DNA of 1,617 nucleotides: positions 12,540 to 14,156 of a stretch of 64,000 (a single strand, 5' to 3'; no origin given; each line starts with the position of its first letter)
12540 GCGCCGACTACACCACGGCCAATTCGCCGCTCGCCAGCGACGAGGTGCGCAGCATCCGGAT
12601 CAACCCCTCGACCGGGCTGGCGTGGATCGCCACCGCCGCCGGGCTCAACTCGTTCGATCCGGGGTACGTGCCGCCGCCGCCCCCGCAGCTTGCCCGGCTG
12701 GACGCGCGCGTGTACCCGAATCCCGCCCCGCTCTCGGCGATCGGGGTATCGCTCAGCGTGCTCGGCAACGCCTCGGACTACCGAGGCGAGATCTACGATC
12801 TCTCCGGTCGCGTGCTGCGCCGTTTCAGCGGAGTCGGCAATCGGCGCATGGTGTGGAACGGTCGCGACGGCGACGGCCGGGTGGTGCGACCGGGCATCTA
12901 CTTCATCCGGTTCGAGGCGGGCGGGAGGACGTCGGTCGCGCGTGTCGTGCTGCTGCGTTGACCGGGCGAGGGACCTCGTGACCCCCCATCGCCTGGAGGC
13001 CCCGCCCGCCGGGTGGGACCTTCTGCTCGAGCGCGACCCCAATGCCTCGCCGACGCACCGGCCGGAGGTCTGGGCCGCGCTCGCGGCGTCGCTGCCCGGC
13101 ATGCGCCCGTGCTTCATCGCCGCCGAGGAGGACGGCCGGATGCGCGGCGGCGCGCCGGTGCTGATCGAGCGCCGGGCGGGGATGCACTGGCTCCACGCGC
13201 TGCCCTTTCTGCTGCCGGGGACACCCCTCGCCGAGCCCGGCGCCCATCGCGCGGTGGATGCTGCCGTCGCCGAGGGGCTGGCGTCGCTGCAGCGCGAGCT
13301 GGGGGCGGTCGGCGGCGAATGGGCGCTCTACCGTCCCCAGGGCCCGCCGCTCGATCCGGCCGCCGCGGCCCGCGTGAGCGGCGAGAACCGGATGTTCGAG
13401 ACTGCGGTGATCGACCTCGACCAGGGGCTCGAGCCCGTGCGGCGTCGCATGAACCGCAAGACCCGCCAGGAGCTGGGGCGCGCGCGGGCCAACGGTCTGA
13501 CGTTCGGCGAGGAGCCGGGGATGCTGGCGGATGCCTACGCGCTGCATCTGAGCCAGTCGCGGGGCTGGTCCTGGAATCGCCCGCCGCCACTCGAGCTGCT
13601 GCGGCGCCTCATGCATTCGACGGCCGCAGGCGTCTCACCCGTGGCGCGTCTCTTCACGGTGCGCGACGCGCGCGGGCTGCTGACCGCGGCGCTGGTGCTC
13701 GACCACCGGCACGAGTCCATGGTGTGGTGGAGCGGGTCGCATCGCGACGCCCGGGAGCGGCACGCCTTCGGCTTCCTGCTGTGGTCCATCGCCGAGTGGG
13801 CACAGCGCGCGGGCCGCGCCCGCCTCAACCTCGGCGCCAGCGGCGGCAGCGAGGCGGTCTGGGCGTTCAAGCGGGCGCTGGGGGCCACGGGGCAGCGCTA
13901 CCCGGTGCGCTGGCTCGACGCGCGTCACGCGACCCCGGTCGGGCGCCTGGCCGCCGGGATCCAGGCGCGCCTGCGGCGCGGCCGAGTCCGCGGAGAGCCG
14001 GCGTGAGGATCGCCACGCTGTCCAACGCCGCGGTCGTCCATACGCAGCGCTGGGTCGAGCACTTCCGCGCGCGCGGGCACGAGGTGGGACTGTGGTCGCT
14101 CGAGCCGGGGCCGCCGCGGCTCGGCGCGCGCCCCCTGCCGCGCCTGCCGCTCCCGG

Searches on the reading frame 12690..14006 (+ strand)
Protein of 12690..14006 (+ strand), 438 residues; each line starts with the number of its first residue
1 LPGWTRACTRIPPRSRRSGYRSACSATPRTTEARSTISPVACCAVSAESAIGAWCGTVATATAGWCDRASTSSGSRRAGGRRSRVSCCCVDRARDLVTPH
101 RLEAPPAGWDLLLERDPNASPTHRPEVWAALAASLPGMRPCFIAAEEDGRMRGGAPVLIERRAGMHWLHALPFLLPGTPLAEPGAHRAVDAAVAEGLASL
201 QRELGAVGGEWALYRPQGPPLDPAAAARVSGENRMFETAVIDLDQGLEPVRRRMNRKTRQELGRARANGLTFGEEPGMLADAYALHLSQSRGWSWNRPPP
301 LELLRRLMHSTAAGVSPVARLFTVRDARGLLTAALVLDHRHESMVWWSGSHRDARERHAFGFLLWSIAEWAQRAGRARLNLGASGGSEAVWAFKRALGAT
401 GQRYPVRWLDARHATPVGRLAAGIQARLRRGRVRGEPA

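Call 27: search_protein_families(library=pfam, proteins=[window:12690-14006:+], max_evalue=0.0001)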
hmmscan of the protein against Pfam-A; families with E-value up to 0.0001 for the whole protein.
window:12690-14006:+ (438 aa): 1 family
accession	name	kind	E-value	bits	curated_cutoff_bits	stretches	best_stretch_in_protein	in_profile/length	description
PF13480.13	Acetyltransf_6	-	7e-10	39.7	22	1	252-383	4-136/143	Acetyltransferase (GNAT) domain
